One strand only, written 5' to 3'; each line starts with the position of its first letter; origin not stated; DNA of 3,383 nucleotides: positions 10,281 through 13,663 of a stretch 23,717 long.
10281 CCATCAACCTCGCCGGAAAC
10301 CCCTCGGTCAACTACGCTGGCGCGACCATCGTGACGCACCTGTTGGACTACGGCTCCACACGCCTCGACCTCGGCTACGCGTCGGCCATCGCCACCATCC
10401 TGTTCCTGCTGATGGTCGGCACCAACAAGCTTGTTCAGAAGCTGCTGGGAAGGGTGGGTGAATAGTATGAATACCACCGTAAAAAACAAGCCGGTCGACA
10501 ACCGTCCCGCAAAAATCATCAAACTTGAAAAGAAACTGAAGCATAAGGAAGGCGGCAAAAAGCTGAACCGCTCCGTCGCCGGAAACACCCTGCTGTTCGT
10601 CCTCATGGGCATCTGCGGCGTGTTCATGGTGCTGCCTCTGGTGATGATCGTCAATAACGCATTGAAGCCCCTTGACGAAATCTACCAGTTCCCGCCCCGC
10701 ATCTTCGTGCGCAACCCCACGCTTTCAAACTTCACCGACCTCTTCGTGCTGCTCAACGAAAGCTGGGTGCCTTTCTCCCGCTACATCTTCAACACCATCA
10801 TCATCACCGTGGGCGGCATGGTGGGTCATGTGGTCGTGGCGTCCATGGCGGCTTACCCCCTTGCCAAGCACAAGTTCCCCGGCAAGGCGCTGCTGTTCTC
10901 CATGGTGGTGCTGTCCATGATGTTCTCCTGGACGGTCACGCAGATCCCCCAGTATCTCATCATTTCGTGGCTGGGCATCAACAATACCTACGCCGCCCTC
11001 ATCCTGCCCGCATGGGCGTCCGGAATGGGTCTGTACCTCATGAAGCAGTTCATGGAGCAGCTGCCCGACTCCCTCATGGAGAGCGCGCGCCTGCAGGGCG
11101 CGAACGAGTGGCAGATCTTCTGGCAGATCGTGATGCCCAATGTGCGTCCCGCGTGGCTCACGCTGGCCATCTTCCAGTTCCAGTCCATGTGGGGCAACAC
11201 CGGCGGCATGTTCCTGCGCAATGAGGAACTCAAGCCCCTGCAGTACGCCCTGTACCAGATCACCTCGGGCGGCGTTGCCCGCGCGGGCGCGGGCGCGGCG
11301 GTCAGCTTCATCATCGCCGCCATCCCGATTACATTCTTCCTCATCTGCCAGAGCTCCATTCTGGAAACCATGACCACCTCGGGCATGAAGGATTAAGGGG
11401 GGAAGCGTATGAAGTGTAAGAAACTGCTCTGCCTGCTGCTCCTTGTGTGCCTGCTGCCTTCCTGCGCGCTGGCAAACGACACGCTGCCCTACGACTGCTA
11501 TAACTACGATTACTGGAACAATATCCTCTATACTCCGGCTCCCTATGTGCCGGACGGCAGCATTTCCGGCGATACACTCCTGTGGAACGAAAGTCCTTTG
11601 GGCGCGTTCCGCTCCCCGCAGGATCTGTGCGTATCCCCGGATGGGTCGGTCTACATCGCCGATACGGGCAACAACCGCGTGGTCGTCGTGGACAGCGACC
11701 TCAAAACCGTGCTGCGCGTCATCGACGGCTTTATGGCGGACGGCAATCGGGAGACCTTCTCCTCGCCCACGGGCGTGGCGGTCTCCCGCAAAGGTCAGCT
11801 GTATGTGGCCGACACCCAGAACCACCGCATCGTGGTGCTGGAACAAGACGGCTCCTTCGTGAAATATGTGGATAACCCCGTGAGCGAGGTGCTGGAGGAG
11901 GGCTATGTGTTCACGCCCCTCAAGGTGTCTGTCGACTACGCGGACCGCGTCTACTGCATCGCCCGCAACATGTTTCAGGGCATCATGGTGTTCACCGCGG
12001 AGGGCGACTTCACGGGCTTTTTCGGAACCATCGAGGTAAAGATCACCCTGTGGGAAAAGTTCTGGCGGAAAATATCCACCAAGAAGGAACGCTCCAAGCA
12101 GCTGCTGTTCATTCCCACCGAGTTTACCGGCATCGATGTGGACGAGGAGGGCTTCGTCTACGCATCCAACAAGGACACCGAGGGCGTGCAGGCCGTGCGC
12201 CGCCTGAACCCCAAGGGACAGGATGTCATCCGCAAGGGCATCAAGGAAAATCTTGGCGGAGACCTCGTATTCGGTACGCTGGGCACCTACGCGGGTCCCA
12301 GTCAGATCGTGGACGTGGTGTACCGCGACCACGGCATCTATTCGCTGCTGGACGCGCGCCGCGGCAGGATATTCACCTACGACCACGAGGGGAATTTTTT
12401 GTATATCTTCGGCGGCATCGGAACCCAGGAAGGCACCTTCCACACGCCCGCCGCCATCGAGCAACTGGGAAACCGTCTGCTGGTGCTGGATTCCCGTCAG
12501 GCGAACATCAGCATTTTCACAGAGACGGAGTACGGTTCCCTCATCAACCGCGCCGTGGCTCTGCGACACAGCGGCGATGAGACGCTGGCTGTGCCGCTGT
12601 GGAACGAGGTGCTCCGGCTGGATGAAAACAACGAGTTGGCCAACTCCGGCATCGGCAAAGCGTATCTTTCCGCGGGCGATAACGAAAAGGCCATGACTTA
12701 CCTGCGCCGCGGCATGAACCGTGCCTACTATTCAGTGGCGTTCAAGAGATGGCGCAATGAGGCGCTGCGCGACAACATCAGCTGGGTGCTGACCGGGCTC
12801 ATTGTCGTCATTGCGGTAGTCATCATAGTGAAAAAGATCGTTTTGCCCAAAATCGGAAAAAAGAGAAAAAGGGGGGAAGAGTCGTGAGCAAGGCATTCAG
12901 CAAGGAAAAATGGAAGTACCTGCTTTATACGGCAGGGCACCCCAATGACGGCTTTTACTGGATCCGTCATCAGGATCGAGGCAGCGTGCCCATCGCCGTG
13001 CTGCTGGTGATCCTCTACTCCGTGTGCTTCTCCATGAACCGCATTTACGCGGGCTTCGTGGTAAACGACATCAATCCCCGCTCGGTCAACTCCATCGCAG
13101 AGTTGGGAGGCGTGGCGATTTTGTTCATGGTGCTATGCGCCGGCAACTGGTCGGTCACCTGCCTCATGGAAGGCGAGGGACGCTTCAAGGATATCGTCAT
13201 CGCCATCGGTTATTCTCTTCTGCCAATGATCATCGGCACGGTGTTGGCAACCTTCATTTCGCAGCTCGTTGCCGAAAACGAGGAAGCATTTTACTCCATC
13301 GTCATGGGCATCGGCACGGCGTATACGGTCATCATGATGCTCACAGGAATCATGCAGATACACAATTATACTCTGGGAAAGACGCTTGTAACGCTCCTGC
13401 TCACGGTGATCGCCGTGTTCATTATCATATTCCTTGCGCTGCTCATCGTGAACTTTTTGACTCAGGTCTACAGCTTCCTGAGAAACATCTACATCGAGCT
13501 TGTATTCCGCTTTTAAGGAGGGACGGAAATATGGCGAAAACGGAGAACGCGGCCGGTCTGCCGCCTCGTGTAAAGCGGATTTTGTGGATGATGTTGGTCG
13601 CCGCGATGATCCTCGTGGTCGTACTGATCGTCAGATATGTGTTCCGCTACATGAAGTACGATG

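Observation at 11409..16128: Uncharacterised, translationally coupled NHL-propeller / Yip1-like / large-ectoprotein trio wedged between two ABC permease pairs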

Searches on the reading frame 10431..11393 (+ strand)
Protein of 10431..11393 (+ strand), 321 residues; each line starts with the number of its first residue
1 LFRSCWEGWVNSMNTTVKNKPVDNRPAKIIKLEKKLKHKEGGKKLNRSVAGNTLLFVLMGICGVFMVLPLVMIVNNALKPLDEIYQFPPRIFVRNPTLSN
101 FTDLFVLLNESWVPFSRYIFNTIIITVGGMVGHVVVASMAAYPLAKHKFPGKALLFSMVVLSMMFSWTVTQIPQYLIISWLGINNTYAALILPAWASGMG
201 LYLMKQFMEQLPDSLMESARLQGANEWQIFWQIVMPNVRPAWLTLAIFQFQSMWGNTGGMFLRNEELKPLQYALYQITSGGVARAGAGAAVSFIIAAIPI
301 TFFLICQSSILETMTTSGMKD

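Call 6: search_protein_families(library=pfam, proteins=[window:10431-11393:+], max_evalue=0.001)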
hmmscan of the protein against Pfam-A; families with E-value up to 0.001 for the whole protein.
window:10431-11393:+ (321 aa): 1 family
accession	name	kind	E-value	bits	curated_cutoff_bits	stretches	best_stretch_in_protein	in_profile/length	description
PF00528.27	BPD_transp_1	-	1.1e-16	61.6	26.4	1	135-307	3-174/184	Binding-protein-dependent transport system inner membrane component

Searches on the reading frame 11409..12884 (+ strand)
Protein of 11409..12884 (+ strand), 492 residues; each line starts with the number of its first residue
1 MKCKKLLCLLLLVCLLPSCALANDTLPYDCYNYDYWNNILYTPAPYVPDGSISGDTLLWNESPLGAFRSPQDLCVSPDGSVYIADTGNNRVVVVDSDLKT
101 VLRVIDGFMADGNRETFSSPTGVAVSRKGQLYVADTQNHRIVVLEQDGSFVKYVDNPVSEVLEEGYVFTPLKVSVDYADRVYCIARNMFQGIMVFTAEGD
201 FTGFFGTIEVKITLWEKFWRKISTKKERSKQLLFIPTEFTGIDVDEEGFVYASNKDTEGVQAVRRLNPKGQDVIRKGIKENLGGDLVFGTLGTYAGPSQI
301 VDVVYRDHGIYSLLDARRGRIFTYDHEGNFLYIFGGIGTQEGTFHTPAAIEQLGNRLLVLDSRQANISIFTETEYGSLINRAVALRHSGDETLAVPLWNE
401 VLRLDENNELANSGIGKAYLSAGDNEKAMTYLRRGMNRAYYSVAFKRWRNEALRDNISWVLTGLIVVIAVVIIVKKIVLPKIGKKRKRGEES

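Call 5: search_protein_families(library=pfam, proteins=[window:11409-12884:+], max_evalue=0.1)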
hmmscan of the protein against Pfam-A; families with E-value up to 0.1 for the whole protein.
window:11409-12884:+ (492 aa): 17 families
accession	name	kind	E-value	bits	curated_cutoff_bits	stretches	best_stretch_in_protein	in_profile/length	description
PF01436.27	NHL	-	1.6e-19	69.3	20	2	117-143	1-27/28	NHL repeat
PF25021.1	TEN_NHL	-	9.9e-08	31.8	27.1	1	67-93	329-355/357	Teneurin NHL domain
PF08450.18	SGL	-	1.4e-07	31.8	26.3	1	73-159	139-225/246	SMP-30/Gluconolactonase/LRE-like region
PF07719.23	TPR_2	-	6.5e-05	23.2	27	0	378-408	4-34/34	Tetratricopeptide repeat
PF00515.34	TPR_1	-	0.00041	20.5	27.8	0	378-408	4-34/34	Tetratricopeptide repeat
PF02393.21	US22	-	0.0039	17.7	35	0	35-103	51-114/124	US22 like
PF13181.12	TPR_8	-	0.0041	17.6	25.7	0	415-435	7-27/34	Tetratricopeptide repeat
PF14559.12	TPR_19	-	0.0049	17.6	25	1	388-436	4-52/68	Tetratricopeptide repeat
PF17170.10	DUF5128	-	0.0096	15.6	22.9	0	346-373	45-72/321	6-bladed beta-propeller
PF13424.12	TPR_12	-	0.013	16.1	30.1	1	378-438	6-74/77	Tetratricopeptide repeat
PF13414.12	TPR_11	-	0.019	15.1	26.8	1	389-422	8-41/42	TPR repeat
PF13428.12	TPR_14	-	0.024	15.7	23.5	0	416-436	8-28/44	Tetratricopeptide repeat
PF01731.26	Arylesterase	-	0.053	14.2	21.3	0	115-146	51-83/86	Arylesterase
PF03022.22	MRJP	-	0.076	12.8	19.8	0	78-109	77-108/288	Major royal jelly protein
PF24258.1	DUF7459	-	0.085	13.6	27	0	70-98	47-74/105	Domain of unknown function (DUF7459)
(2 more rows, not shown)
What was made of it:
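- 11409..12887 (+): NHL beta-propeller plus TPR-like helices plus C-terminal TM helix (492 aa). The ectodomain is outside and the basic tail is inside. Pfam NHL E=1.6e-19; TPR hits are sub-threshold (call 5).
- On NHL-repeat six-bladed beta-propeller: NHL repeat at 69 bits, with two stretches passing on their own (call 5).
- On SMP-30/gluconolactonase (the name NCBI gives to homologues): The SGL hit scores 31.8 bits against a cut-off of 26.3, but covers only residues 73-159 (call 5).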

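Call 21: search_protein_families(library=ncbifam, proteins=[window:11409-12884:+], max_evalue=0.001)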
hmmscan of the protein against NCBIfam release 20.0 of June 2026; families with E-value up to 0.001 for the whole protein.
window:11409-12884:+ (492 aa): 2 families
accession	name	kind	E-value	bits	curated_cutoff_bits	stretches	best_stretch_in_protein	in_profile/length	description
NF035926.1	scyF_NHL_VPEP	equivalog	4.9e-25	88.5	350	3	60-158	191-287/376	scytonemin biosynthesis PEP-CTERM protein ScyF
NF033206.1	ScyE_fam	subfamily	2.2e-06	27.5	80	0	115-187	250-321/333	ScyD/ScyE family protein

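Call 60: find_homologous_proteins(query=window:11409-12884:+, max_evalue=0.00001)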
Query window:11409-12884:+ (492 aa): 2862 proteins with E <= 0.00001 among 8000 candidates; the best 120 are listed.
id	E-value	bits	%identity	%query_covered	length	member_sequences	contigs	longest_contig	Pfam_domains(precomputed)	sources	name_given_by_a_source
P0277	0.0e+0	1068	94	97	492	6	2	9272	PF01436.28,PF25021.2,PF08450.19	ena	-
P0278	7.5e-295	996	87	100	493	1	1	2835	PF01436.28,PF25021.2,PF08450.19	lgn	-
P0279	2.0e-289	978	83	100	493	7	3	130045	PF01436.28,PF25021.2,PF08450.19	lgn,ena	-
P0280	1.5e-283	959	85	98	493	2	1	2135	PF01436.28,PF25021.2,PF08450.19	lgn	-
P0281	1.6e-281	952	82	98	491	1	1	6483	PF01436.28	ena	-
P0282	3.2e-281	951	81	99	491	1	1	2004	PF01436.28,PF25021.2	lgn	-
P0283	4.3e-281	951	81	99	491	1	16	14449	PF01436.28,PF25021.2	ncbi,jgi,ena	-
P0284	1.3e-280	949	81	99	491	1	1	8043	PF01436.28,PF25021.2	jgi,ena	-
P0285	1.8e-280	949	83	96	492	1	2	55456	PF01436.28,PF25021.2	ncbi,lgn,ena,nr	ncbi:MAG: gluconolactonase [Clostridia bacterium]|nr:gluconolactonase [Clostridia bacterium]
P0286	5.3e-280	947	82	95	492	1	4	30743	PF01436.28,PF25021.2,PF08450.19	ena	-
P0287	6.7e-280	947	82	97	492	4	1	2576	PF01436.28,PF25021.2,PF08450.19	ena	-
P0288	6.8e-280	947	82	96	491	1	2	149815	PF01436.28,PF25021.2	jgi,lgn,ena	-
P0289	8.2e-280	947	81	99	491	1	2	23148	PF01436.28,PF25021.2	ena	-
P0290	9.1e-280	947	81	99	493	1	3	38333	PF01436.28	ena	-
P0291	3.1e-279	945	81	99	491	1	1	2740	PF01436.28,PF25021.2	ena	-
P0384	8.3e-248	841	73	98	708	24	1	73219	PF04893.23,PF01436.28,PF25021.2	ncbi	-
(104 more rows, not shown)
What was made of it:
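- On SMP-30/gluconolactonase (the name NCBI gives to homologues): The 'gluconolactonase' names in call 60 are automatic annotations.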

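Call 75: predict_structure(alignment_id=A4)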
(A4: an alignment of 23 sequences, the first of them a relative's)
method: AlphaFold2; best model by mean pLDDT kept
length: 708 residues; sequences in the alignment: 23
mean_pLDDT: 58.6   pTM: 0.47
mean pLDDT of the five models: 58.6, 58.2, 55.5, 53.6, 53.2
residues with pLDDT >= 90: 51; 70-90: 203; 50-70: 173; < 50: 281
segments of 3 or more residues with pLDDT < 50: 26-45, 169-224, 227-302, 341-346, 501-534, 544-579, 581-607, 622-635
pLDDT, mean of each block of 10 residues (from residue 1): 69 77 48 34 55 88 92 85 88 93 94 92 77 77 78 81 52 26 22 28 30 32 46 28 28 27 25 25 26 29 55 65 66 63 52 81 87 89 85 79 84 77 82 76 73 75 71 79 65 53 44 39 33 50 47 37 40 46 42 39 48 51 47 50 60 54 64 71 69 66 55
secondary structure, 60 per line:
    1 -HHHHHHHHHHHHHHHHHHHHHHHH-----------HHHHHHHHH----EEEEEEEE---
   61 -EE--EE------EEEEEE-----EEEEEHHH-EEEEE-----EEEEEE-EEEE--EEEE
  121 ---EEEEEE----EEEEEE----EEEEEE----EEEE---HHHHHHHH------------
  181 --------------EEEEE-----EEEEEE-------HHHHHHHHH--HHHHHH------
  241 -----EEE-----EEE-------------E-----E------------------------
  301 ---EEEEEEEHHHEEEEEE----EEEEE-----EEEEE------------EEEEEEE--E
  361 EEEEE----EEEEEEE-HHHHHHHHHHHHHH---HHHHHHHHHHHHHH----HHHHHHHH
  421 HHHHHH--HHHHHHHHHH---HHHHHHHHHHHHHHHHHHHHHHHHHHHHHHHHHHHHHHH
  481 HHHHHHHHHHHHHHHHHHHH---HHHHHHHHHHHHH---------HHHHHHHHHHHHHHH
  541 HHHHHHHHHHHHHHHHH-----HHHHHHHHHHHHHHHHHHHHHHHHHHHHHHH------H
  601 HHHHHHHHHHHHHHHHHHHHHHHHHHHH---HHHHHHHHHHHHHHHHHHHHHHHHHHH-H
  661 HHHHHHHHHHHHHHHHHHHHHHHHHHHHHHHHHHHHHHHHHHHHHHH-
elements in order (helices of 4 or more, strands of 3 or more residues): H2-25 H37-45 E50-57 E74-79 E85-89 E94-98 E104-109 E111-114 E117-120 E124-129 E134-139 E144-149 E154-157 H161-168 E195-199 E205-210 H218-226 H229-234 E246-248 E254-256 E304-310 E314-319 E324-328 E334-338 E351-357 E360-365 E370-376 H378-391 H395-408 H413-426 H429-438 H442-500 H504-516 H526-557 H563-593 H600-628 H632-658 H660-707
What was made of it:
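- On NHL-repeat six-bladed beta-propeller: The AF2 model of the fused homologue is confident only for roughly blades 1-2 and 5-6 (call 75).
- Checked: The model of a fused homologue is poor in the middle blades (pLDDT 58.6, call 75).
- The NHL-Yip1 model is of low confidence (call 75).
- Tried and rejected: The AF2 model of the NHL-Yip1 fusion (P0384) used a shallow alignment of sequences at least 69% identical to P0384 (apart from the window's Yip1 row) and was poor (pLDDT 58.6, call 75).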

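Call 89: fold_search(model_id=the predicted structure, library=pdb)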
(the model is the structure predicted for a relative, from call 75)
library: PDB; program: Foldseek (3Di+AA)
matches with E <= 10: 1243; with E <= 0.001: 154
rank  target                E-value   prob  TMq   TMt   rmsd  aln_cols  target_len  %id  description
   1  6xg7                  2.2e-12  1.00  0.25  0.58  10.0       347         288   22  1.3 A Resolution Structure of the of the NHL Repeat Region of D. melanogaster Thin (released 2020-12-16)
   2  6d69                  4.4e-12  1.00  0.26  0.58   8.9       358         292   20  Crystal Structure of the NHL Repeat Region of D. melanogaster Thin (released 2019-04-24)
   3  8j72_B                5.9e-11  1.00  0.21  0.46   9.4       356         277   16  Crystal structure of mammalian Trim71 in complex with lncRNA Trincr1 (released 2024-03-06)
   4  6fpt_B                2.8e-10  1.00  0.24  0.41  10.2       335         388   19  Crystal structure of Danio rerio Lin41 filamin-NHL domains (released 2018-05-09)
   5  9jur                  3.1e-10  1.00  0.24  0.56  10.1       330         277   19  Crystal Structure of NHL domain of human E3 ubiquitin-protein ligase TRIM71 (released 2025-04-30)
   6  6fpt_A                4.1e-10  1.00  0.24  0.41  10.2       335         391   19  Crystal structure of Danio rerio Lin41 filamin-NHL domains (released 2018-05-09)
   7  6fq3_A                4.3e-10  1.00  0.25  0.43  10.2       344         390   20  Crystal structure of Danio rerio Lin41 filamin-NHL domains in complex with lin-29A 5'UTR 13mer RNA (released 2018-05-09)
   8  8j72_A                6.4e-10  1.00  0.24  0.56  10.2       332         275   19  Crystal structure of mammalian Trim71 in complex with lncRNA Trincr1 (released 2024-03-06)
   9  7qrx_A                1.0e-09  1.00  0.21  0.44   8.6       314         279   16  Crystal structure of NHL domain of TRIM71 (released 2022-05-04)
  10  7qrv_A                2.8e-09  1.00  0.25  0.58  10.6       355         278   17  Crystal structure of NHL domain of TRIM2 (full C-terminal) (released 2022-05-04)
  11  7qrw                  3.9e-09  1.00  0.20  0.44   9.4       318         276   16  Crystal structure of NHL domain of TRIM3 (released 2022-05-04)
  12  1q7f_B                5.8e-09  1.00  0.26  0.58  10.2       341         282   15  Brain Tumor NHL domain (released 2003-10-21)
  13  7b2r_A                1.3e-08  1.00  0.20  0.43  12.1       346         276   16  Crystal structure of NHL domain of TRIM2 (released 2021-01-13)
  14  7qrv_B                2.7e-08  1.00  0.24  0.58  10.6       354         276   17  Crystal structure of NHL domain of TRIM2 (full C-terminal) (released 2022-05-04)
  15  4zlr_B                3.4e-08  1.00  0.25  0.58  10.2       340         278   15  Structure of the Brat-NHL domain bound to consensus RNA motif (released 2015-11-11)
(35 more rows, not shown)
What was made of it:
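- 11409..12887 (+): Foldseek on the low-confidence model matches six-bladed NHL domains (call 89).
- On NHL-repeat six-bladed beta-propeller: Its best Foldseek matches are six-bladed TRIM/Brat NHL domains, TM-score about 0.58 normalised to the target (call 89).
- Checked: Its best structural matches are six-bladed NHL domains (call 89).
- TPR-like helices and an NHL propeller are typical interaction modules (calls 5, 75, 89).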

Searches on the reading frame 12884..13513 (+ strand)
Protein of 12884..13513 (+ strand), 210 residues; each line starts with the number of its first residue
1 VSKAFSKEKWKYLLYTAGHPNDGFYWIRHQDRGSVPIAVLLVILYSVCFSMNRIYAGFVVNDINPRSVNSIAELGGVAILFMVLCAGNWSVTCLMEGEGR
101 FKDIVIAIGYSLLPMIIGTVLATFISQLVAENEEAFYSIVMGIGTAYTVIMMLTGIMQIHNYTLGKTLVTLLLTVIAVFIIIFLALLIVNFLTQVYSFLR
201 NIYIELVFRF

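Call 5: search_protein_families(library=pfam, proteins=[window:12884-13513:+], max_evalue=0.1)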
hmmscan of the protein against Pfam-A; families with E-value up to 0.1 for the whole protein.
window:12884-13513:+ (210 aa): 1 family
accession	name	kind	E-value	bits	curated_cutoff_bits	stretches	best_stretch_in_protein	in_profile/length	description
PF04893.22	Yip1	-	3.2e-15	56.9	28.6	1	19-185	6-172/173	Yip1 domain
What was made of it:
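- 12884..13516 (+): Yip1-family protein with 5 TM segments (210 aa). Its start overlaps the NHL stop (GTGA). Pfam Yip1 E=3.2e-15 (call 5).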

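Call 21: search_protein_families(library=ncbifam, proteins=[window:12884-13513:+], max_evalue=0.001)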
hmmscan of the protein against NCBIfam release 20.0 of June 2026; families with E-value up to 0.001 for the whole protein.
window:12884-13513:+ (210 aa): 0 families
